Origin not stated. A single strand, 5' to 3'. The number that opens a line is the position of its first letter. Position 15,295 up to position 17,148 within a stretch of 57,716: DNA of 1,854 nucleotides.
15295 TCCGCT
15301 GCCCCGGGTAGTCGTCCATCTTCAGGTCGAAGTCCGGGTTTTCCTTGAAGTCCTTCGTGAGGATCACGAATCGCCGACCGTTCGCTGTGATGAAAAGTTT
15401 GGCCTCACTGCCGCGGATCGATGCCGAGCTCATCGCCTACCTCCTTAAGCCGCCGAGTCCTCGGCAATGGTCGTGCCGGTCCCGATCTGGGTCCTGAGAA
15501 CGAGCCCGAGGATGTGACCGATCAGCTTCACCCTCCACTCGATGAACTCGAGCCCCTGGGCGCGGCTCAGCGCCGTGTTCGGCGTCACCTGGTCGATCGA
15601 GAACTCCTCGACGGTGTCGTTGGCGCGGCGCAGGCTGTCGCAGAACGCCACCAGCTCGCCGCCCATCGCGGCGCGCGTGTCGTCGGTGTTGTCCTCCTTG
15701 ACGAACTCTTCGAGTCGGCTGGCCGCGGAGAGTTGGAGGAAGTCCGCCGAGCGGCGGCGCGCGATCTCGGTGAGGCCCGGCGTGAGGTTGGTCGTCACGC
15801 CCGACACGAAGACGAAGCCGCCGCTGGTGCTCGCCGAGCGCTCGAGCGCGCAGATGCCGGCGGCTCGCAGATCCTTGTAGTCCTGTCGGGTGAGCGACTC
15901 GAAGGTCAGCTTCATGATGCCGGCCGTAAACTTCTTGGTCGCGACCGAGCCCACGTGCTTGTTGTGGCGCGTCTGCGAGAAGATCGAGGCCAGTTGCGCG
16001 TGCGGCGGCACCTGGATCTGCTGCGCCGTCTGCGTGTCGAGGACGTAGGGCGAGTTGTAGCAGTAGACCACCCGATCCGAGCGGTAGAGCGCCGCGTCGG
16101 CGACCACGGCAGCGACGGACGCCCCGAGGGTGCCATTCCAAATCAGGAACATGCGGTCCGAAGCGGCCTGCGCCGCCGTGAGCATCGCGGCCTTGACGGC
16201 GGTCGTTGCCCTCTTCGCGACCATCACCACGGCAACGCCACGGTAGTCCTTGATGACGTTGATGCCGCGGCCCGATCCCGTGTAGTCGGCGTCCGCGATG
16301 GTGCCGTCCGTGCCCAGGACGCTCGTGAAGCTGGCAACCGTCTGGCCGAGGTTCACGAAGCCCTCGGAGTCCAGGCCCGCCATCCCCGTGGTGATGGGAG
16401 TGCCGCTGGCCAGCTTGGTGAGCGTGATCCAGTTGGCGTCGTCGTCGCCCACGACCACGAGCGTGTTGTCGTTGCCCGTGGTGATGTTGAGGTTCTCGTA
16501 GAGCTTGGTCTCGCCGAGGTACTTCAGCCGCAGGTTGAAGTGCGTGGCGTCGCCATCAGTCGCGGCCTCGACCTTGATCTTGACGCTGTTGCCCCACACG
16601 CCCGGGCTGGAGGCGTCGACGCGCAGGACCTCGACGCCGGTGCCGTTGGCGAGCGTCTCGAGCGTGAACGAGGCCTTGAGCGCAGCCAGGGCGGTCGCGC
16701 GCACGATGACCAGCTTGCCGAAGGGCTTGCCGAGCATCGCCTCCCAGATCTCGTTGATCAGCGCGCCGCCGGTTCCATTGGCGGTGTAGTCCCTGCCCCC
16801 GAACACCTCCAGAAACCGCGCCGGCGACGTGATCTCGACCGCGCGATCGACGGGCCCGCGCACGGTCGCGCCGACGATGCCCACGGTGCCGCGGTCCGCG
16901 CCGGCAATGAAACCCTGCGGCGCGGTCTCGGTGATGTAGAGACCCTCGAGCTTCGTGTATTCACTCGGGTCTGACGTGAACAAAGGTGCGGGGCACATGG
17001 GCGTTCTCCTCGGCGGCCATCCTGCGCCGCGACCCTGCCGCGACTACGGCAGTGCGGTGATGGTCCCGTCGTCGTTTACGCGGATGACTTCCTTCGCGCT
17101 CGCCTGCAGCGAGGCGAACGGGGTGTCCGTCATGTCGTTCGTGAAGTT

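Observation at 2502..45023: Fourteen same-strand copies of a ~20-nt motif, (TAG)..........-SCG-RY-GCA, at a fixed distance upstream of late-gene starts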

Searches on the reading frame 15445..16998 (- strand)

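Call 8: search_protein_families(library=phrogs, proteins=[window:15445-16998:-])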
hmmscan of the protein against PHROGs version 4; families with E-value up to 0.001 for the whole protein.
window:15445-16998:- (517 aa): 2 families
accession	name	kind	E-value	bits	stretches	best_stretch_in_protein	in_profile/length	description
phrog_23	-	tail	5.1e-23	82.6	1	18-460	25-417/496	tail sheath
phrog_279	-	tail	4.1e-21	76.3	1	25-472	23-451/489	tail sheath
